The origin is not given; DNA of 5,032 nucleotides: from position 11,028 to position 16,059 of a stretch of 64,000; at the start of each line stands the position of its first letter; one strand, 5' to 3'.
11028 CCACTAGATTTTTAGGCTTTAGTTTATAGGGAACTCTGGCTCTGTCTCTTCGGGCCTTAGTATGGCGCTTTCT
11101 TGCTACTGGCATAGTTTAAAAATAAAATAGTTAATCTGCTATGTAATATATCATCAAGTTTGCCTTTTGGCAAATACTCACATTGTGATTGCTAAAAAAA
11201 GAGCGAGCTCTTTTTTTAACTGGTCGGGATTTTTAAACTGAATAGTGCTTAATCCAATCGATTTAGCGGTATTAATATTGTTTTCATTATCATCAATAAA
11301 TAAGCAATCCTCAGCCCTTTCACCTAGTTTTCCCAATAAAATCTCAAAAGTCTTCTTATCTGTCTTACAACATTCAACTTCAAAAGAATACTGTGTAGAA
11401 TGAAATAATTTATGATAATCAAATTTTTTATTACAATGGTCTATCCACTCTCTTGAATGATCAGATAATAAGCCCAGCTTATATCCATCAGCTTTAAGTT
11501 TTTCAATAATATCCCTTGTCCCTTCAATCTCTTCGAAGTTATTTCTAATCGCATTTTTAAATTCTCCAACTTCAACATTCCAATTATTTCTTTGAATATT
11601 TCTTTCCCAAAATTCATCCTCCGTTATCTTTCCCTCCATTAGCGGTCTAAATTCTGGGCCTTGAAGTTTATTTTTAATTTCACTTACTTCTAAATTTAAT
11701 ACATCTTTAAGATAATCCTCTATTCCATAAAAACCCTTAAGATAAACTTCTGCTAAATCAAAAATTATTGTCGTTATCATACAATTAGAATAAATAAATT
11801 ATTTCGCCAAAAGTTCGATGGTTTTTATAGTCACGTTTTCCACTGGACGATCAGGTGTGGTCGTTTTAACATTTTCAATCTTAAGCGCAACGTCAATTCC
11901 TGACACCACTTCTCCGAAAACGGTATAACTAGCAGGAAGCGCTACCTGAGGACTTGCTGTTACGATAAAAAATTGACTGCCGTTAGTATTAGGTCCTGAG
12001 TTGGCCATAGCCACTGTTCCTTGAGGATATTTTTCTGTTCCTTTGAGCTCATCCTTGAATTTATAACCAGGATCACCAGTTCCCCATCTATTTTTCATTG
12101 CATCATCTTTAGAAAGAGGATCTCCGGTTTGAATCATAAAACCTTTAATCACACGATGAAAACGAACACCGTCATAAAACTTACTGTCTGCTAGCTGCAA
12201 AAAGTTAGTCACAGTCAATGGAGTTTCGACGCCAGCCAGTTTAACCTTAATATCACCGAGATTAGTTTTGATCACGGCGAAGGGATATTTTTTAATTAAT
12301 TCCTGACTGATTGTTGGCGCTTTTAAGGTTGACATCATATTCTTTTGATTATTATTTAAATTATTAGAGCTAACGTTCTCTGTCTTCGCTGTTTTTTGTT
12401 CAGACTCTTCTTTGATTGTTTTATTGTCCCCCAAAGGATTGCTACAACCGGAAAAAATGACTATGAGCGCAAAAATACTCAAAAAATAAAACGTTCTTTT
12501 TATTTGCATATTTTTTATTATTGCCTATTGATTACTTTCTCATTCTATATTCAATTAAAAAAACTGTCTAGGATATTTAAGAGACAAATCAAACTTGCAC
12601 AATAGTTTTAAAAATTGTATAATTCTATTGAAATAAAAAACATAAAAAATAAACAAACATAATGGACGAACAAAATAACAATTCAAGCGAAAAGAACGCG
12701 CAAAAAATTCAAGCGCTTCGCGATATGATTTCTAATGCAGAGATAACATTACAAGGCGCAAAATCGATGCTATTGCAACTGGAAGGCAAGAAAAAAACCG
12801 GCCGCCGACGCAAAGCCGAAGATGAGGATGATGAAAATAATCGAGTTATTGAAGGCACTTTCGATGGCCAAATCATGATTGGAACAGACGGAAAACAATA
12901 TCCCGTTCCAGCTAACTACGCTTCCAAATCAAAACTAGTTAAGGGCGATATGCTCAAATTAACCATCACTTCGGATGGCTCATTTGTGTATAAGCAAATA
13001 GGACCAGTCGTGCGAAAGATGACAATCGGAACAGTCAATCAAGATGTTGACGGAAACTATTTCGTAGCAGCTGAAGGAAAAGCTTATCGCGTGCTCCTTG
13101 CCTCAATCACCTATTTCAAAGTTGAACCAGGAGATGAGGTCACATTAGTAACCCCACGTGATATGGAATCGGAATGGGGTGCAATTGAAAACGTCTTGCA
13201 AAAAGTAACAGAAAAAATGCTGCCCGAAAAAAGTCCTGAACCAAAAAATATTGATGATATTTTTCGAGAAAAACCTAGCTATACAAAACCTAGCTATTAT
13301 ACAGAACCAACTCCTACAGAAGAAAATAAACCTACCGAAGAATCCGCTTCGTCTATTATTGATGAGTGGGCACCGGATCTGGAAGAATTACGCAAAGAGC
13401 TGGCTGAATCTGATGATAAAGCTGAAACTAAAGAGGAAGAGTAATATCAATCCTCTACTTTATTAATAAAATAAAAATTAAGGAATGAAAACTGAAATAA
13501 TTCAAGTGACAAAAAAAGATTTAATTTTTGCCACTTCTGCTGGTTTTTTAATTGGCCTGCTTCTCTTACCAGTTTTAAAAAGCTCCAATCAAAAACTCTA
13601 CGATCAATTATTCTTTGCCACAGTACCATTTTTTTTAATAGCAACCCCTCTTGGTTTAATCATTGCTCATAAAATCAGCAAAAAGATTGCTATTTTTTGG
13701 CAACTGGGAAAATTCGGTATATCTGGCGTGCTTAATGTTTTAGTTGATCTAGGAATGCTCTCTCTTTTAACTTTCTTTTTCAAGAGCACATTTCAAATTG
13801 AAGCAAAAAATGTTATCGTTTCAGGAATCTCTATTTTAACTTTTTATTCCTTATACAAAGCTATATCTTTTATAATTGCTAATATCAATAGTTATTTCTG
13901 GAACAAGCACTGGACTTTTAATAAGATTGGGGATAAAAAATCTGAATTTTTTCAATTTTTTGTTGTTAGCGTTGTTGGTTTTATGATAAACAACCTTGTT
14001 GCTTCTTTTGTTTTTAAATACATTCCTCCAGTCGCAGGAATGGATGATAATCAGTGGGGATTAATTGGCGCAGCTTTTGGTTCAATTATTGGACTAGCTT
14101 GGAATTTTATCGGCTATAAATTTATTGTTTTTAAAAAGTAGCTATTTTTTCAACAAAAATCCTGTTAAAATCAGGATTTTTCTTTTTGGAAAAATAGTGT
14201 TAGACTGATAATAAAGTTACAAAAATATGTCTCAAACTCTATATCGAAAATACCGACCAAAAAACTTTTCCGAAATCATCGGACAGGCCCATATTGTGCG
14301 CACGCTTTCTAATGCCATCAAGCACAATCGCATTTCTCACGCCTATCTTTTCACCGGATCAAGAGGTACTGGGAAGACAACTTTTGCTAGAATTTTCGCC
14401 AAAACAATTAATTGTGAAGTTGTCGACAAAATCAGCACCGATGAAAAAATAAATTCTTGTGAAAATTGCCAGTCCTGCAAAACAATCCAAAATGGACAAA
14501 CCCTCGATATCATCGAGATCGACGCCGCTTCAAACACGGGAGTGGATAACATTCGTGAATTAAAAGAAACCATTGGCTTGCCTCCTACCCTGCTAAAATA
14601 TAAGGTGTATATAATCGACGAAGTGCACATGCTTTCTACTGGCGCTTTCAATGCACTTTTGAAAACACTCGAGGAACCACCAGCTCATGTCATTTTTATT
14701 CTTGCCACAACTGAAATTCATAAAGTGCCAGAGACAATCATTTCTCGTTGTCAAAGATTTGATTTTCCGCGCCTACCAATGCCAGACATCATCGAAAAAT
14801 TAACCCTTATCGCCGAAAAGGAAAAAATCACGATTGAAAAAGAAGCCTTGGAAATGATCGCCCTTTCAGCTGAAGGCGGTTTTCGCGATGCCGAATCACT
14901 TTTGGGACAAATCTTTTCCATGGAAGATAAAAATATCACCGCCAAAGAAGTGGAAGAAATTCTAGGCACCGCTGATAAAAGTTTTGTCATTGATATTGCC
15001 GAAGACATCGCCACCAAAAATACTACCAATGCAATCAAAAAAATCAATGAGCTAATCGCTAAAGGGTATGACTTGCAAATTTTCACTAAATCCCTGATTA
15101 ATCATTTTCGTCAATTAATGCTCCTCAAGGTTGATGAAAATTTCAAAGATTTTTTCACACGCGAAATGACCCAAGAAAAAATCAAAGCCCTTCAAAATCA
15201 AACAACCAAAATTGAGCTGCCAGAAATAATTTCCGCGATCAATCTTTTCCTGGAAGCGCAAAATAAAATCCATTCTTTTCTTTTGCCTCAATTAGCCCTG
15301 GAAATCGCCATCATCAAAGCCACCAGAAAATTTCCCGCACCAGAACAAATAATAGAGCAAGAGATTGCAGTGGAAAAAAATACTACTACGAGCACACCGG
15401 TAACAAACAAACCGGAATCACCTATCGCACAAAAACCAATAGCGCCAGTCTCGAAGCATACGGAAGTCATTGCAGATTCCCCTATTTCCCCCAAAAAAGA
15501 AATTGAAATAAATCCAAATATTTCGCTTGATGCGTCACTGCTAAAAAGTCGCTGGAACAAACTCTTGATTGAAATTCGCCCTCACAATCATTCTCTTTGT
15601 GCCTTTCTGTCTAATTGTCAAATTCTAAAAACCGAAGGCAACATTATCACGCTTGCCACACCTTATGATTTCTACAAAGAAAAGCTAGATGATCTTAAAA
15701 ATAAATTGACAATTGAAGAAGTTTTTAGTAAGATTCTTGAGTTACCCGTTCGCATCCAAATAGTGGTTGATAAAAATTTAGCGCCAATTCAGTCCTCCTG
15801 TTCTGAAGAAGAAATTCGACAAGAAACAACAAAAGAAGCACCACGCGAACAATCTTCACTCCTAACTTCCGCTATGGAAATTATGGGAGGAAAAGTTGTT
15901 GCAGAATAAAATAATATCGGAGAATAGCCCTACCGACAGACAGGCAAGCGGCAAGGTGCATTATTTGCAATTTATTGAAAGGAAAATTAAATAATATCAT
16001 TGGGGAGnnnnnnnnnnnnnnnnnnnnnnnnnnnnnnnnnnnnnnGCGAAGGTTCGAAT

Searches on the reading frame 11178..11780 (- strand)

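Call 90: search_protein_families(library=pfam, proteins=[window:11178-11780:-], max_evalue=0.001)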
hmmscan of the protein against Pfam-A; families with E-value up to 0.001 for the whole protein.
window:11178-11780:- (200 aa): 3 families
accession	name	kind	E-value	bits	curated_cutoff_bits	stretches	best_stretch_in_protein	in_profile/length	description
PF13419.12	HAD_2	-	8.1e-16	59.1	23.8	1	56-180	48-176/178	Haloacid dehalogenase-like hydrolase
PF00702.32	Hydrolase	-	5.6e-13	50.1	26.4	1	3-176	2-191/191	haloacid dehalogenase-like hydrolase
PF03031.24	NIF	-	4.3e-05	23.7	21.8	1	87-193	42-144/160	NLI interacting factor-like phosphatase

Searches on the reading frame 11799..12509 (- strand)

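Call 90: search_protein_families(library=pfam, proteins=[window:11799-12509:-], max_evalue=0.001)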
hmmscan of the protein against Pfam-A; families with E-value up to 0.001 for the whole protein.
window:11799-12509:- (236 aa): 1 family
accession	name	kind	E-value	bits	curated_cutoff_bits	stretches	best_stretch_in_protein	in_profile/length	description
PF00160.26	Pro_isomerase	-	5.1e-46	157.3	21.7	1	79-232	3-158/159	Cyclophilin type peptidyl-prolyl cis-trans isomerase/CLD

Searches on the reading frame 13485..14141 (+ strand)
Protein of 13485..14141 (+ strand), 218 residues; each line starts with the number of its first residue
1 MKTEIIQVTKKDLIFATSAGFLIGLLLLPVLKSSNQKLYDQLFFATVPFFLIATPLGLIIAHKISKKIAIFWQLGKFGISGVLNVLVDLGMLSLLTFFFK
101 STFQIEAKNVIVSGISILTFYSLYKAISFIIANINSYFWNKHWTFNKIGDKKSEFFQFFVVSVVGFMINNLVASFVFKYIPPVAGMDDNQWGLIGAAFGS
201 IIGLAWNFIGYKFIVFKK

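Call 90: search_protein_families(library=pfam, proteins=[window:13485-14141:+], max_evalue=0.001)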
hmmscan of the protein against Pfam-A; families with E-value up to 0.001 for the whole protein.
window:13485-14141:+ (218 aa): 1 family
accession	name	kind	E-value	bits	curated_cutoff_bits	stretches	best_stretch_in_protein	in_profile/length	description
PF04138.20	GtrA_DPMS_TM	-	1.4e-16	61.1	26.1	1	76-216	1-117/117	GtrA/DPMS, transmembrane domain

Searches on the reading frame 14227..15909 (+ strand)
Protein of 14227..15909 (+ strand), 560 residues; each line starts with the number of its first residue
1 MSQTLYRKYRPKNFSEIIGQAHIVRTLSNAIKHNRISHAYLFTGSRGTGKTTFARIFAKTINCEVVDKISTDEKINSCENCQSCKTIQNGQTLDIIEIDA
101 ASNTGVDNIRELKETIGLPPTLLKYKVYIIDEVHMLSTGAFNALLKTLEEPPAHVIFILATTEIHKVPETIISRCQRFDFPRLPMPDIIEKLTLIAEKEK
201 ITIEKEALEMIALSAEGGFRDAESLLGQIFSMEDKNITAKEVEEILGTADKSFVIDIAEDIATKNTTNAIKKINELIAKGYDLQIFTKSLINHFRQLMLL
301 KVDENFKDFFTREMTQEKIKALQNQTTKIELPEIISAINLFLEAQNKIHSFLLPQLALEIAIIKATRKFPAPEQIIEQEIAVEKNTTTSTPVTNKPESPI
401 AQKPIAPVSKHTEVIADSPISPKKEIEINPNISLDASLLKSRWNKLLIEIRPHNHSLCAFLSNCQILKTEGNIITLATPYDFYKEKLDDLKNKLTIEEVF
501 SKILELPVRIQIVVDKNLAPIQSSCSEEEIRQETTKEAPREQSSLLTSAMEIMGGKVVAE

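Call 76: search_protein_families(library=pfam, proteins=[window:14227-15909:+], max_evalue=0.001)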
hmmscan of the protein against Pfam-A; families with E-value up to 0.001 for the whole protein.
window:14227-15909:+ (560 aa): 11 families
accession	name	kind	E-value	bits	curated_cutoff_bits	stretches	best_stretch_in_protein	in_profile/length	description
PF13177.12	DNA_pol3_delta2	-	1.2e-45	155.8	27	1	20-183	2-160/161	DNA polymerase III, delta subunit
PF12169.13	DNA_pol3_gamma3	-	1.9e-18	67.1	24.4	1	237-378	1-142/143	DNA polymerase III subunits gamma and tau domain III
PF00004.35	AAA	-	4.4e-12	47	21.2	1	41-177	2-125/131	ATPase family associated with various cellular activities (AAA)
PF22608.2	DNAX_ATPase_lid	-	6.5e-10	39.1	27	1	188-228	2-42/49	DNA polymerase III clamp loader subunit, ATPase lid domain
PF05496.18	RuvB_N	-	3.5e-07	30.5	27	1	10-78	2-72/159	Holliday junction DNA helicase RuvB P-loop domain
PF13401.12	AAA_22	-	1.4e-05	25.8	27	1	41-161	9-124/130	AAA domain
PF06068.19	TIP49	-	2.7e-05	23.9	23.8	0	127-162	277-311/347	TIP49 P-loop domain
PF13604.12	AAA_30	-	5.2e-05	23.5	27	1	40-158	21-122/191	AAA domain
PF20964.2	DnaX_C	-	9.8e-05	22.7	26.2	1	430-518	5-93/113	DNA polymerase III subunit tau, C-terminal domain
PF07728.20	AAA_5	-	0.00017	22.1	22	0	41-154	3-96/139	AAA domain (dynein-related subfamily)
PF13245.12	AAA_19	-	0.0004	21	25.1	0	30-158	4-123/134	AAA domain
